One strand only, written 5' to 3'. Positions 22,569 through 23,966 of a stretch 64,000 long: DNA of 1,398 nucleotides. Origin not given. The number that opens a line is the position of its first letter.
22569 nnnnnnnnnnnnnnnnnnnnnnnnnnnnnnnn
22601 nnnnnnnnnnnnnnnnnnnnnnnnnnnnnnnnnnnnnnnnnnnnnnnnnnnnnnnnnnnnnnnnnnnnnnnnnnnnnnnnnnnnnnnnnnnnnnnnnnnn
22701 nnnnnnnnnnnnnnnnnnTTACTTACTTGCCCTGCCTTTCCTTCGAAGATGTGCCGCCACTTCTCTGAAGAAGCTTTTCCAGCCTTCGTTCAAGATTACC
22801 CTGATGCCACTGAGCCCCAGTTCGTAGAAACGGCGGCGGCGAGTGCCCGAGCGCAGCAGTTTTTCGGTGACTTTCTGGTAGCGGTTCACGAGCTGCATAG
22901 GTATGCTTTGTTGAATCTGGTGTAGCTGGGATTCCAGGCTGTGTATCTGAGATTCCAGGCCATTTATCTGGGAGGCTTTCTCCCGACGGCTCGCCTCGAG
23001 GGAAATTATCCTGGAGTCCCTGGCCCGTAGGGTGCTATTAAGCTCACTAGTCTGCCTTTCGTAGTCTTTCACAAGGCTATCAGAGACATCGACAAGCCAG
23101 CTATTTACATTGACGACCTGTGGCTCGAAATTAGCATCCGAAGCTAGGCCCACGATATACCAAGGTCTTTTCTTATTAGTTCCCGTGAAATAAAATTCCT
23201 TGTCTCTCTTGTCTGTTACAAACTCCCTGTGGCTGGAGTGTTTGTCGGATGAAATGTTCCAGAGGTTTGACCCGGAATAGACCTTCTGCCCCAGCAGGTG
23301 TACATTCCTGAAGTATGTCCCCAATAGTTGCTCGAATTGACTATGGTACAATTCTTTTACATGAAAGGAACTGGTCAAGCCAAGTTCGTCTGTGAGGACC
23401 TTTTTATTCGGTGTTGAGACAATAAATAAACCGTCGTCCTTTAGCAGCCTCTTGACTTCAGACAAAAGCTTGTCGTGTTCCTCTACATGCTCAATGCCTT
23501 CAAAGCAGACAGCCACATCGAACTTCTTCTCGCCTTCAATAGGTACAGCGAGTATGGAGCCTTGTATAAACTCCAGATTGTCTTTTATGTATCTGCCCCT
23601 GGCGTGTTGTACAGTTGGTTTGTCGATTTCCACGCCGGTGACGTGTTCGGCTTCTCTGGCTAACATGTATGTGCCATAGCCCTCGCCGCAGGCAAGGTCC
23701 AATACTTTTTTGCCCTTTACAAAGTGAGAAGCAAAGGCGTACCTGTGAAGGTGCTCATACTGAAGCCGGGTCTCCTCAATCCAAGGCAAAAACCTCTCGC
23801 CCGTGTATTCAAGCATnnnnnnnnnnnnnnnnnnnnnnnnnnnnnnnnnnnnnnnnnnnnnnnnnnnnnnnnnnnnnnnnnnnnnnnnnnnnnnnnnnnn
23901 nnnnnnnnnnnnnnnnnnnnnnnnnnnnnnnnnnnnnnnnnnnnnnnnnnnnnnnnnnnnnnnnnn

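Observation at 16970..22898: A ~45-aa NEGW module repeated six times, always tail-to-head across gene junctions: possible docking system for a glycan assembly line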

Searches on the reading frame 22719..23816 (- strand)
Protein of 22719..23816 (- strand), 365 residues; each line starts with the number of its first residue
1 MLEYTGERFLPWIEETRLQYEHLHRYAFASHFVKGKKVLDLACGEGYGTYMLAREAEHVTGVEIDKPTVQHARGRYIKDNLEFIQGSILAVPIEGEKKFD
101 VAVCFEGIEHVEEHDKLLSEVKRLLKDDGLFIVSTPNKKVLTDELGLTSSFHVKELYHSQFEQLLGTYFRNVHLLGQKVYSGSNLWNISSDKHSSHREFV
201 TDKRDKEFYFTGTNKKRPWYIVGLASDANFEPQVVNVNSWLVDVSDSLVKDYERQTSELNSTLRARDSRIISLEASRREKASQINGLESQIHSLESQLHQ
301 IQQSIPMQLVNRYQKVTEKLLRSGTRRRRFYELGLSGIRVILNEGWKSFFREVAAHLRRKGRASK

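Call 6: search_protein_families(library=pfam, proteins=[window:22719-23816:-], max_evalue=0.01)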
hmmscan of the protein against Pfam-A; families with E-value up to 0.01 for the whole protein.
window:22719-23816:- (365 aa): 18 families
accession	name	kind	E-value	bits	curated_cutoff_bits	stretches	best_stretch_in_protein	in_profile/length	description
PF13847.12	Methyltransf_31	-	3e-21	76.1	27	1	34-141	3-114/145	Methyltransferase domain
PF08241.18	Methyltransf_11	-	2.6e-20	73.3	21.2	1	39-133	1-95/95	Methyltransferase domain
PF13649.12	Methyltransf_25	-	1.2e-19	71.2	27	1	38-129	1-97/97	Methyltransferase domain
PF13489.12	Methyltransf_23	-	4.8e-16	59.4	27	1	19-158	8-141/164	Methyltransferase domain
PF08242.18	Methyltransf_12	-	3.1e-13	50.7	30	1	39-131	1-98/98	Methyltransferase domain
PF01209.24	Ubie_methyltran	-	4.2e-07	30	20.1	1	33-133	46-151/233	ubiE/COQ5 methyltransferase family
PF02353.26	CMAS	-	1e-05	25.5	27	1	31-138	59-169/273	Mycolic acid cyclopropane synthetase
PF05175.20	MTS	-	1.2e-05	25.5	23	1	32-135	27-141/170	Methyltransferase small domain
PF03141.22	Methyltransf_29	-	1.4e-05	24.3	23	1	36-138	119-222/506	Putative S-adenosyl-L-methionine-dependent methyltransferase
PF14739.11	DUF4472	-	2.6e-05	25.2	26.6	1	247-324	21-97/107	Domain of unknown function (DUF4472)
PF05401.17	NodS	-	4.7e-05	23.7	24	1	36-141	45-152/201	Nodulation protein S (NodS)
PF07021.18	MetW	-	5.3e-05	23.4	21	1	33-137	12-111/193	Methionine biosynthesis protein MetW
PF03291.22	mRNA_G-N7_MeTrfase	-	0.00029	20.5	26.6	0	103-163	153-212/315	mRNA (guanine-N(7))-methyltransferase domain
PF14282.11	FlxA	-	0.00034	21.1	26.3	1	247-304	17-71/101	FlxA-like protein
PF08003.17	Methyltransf_9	-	0.0016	17.9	23.8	1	33-67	114-149/315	Protein of unknown function (DUF1698)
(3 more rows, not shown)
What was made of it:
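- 22719..23816 (-): Candidate chain terminator, 365 aa: class I SAM methyltransferase (aa 19-160), heptad/coiled-coil stretch (aa ~247-324) and tail module T1. Pfam Methyltransf_11/23/25/31, plus coiled-coil-type sub-threshold hits at 247-324 (call 6).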

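Call 14: search_protein_families(library=ncbifam, proteins=[window:22719-23816:-], max_evalue=0.01)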
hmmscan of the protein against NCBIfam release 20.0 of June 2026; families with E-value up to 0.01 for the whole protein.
window:22719-23816:- (365 aa): 50 families (the best 25 are shown)
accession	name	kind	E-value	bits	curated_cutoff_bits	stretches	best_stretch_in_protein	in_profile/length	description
TIGR01983.1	UbiG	equivalog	2.1e-18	66.5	102.95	1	12-142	24-160/228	bifunctional 2-polyprenyl-6-hydroxyphenol methylase/3-demethylubiquinol 3-O-methyltransferase UbiG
NF045825.1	FAmtase_mtf2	equivalog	6.9e-13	48.4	400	1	15-133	40-158/248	fatty-acid O-methyltransferase Mtf2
TIGR02072.1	BioC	equivalog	9.9e-13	48.4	184.95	1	35-174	35-176/244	malonyl-ACP O-methyltransferase BioC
NF045823.1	PthPhpthDimycoMt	equivalog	2.5e-12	46.5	300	1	14-132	47-165/256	phthiotriol/phenolphthiotriol dimycocerosates methyltransferase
TIGR01934.1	MenG_MenH_UbiE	subfamily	9.2e-12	44.7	158.35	1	33-135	38-143/223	ubiquinone/menaquinone biosynthesis methyltransferase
NF001244.0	PRK00216.1-5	equivalog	1.5e-11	44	216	1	33-133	47-153/236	bifunctional demethylmenaquinone methyltransferase/2-methoxy-6-polyprenyl-1,4-benzoquinol methylase UbiE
NF043040.1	corrin_prot_MT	hypoth_equivalog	4.8e-11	42.5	180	1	25-133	31-147/216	corrinoid protein-associated methyltransferase CpaM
NF045667.1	MTase_DVU1556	equivalog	9.9e-11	41.5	155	1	28-134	16-120/213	DVU_1556 family methyltransferase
TIGR02021.1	BchM-ChlM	equivalog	1.3e-09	37.8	158.9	1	32-126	52-148/218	magnesium protoporphyrin IX methyltransferase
NF008823.0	PRK11873.1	subfamily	3.2e-09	36.7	263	1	32-134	75-182/272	arsenite methyltransferase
TIGR04345.1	ovoA_Cterm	equivalog_domain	5.3e-09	36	170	1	34-72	41-79/242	putative 4-mercaptohistidine N1-methyltransferase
NF041820.1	daptide_MTase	equivalog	1.9e-07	30.8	175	1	36-140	38-149/243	daptide-type RiPP biosynthesis methyltransferase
NF047649.1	MTase_UXPK_star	exception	3.8e-07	29.4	460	1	33-153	76-198/283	methyltransferase/UXPK-star double selenoprotein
NF008300.0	PRK11088.1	equivalog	7.5e-07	28.9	303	1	34-141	85-187/272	23S rRNA (guanine(745)-N(1))-methyltransferase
NF041537.1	ArsM_AhpD_UU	exception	1e-06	27.8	510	1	32-148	74-192/345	arsenite methyltransferase/AhpD domain selenoprotein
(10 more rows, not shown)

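Call 49: find_encoding_contigs(protein=window:22719-23816:-, flank=3000, max_places=4)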
Protein window:22719-23816:- (365 aa): 2 contigs read that carry it; 2 places shown.
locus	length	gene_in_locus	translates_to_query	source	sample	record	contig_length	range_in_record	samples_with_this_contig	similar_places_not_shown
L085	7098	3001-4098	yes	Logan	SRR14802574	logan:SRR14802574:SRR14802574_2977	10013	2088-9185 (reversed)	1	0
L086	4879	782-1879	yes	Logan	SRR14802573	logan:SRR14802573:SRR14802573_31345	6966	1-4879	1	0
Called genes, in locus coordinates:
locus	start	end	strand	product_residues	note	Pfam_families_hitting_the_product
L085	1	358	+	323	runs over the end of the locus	PF00535:Glycos_transf_2, PF13641:Glyco_tranf_2_3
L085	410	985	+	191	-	PF00535:Glycos_transf_2, PF10111:Glyco_tranf_2_2 (weak), PF13641:Glyco_tranf_2_3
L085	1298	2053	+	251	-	PF01061:ABC2_membrane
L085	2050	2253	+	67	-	-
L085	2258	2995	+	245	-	PF13175:AAA_15 (weak), PF13555:AAA_29 (weak), PF00005:ABC_tran, PF13304:AAA_21 (faint)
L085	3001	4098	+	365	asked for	PF13489:Methyltransf_23, PF01209:Ubie_methyltran (weak), PF02353:CMAS (faint), PF05175:MTS (weak), PF13847:Methyltransf_31, PF08241:Methyltransf_11, PF08242:Methyltransf_12, PF13649:Methyltransf_25, +1 more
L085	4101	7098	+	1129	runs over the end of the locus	PF00534:Glycos_transf_1, PF13524:Glyco_trans_1_2, PF13692:Glyco_trans_1_4, PF00535:Glycos_transf_2, PF10111:Glyco_tranf_2_2 (weak), PF08241:Methyltransf_11, PF13649:Methyltransf_25 (weak)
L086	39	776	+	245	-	PF13175:AAA_15 (weak), PF13555:AAA_29 (weak), PF00005:ABC_tran, PF13304:AAA_21 (faint)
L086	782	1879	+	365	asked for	PF13489:Methyltransf_23, PF01209:Ubie_methyltran (weak), PF02353:CMAS (faint), PF05175:MTS (weak), PF13847:Methyltransf_31, PF08241:Methyltransf_11, PF08242:Methyltransf_12, PF13649:Methyltransf_25, +1 more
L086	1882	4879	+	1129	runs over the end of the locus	PF00534:Glycos_transf_1, PF13524:Glyco_trans_1_2, PF13692:Glyco_trans_1_4, PF00535:Glycos_transf_2, PF10111:Glyco_tranf_2_2 (weak), PF08241:Methyltransf_11, PF13649:Methyltransf_25 (weak)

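Call 77: search_solved_structures(query=window:22719-23816:-, max_evalue=0.001)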
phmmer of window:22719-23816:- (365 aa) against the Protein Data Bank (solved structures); distinct sequences matched with E-value up to 0.001: 31.
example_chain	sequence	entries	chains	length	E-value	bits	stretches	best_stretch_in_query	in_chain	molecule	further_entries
3l8d_A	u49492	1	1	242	2.1e-16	63.4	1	29-134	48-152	Methyltransferase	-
1ve3_A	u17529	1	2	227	2.1e-10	43.7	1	30-140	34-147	hypothetical protein PH0226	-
6uak_A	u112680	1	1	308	8.7e-10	41.7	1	35-132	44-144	SAM dependent methyltransferase LahSB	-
1wzn_A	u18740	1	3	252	1.7e-09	40.7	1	35-136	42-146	SAM-dependent methyltransferase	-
3mgg_A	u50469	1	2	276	2e-08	37.2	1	31-133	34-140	Methyltransferase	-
4kdr_A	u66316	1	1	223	2.7e-08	36.8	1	33-139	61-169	3-demethylubiquinone-9 3-methyltransferase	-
5dpm_A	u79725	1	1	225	2.8e-08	36.7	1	33-139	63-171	Ubiquinone biosynthesis O-methyltransferase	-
4kdc_A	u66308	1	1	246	3.6e-08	36.3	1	33-139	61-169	3-demethylubiquinone-9 3-methyltransferase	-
8gdu_A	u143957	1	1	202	1.4e-07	34.4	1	32-133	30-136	Methyltransferase domain-containing protein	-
6mro_A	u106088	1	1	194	2.6e-07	33.6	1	32-133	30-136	methyl transferase from Methanosarcina acetivorans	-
8zc8_A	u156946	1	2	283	2.9e-07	33.4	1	34-133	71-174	MitM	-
21zq_A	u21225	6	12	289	3.1e-07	33.3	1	34-133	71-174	MitM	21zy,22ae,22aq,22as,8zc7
3jwi_A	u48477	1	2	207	8.7e-07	31.8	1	27-139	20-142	Methyltransferase type 12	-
3jwg_A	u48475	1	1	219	1e-06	31.5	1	27-139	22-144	Methyltransferase type 12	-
1xxl_A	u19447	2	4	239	5.1e-06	29.3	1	36-143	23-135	YcgJ protein | ycgJ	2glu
4azs_A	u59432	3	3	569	8e-05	25.3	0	36-126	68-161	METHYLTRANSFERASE WBDD | WBDD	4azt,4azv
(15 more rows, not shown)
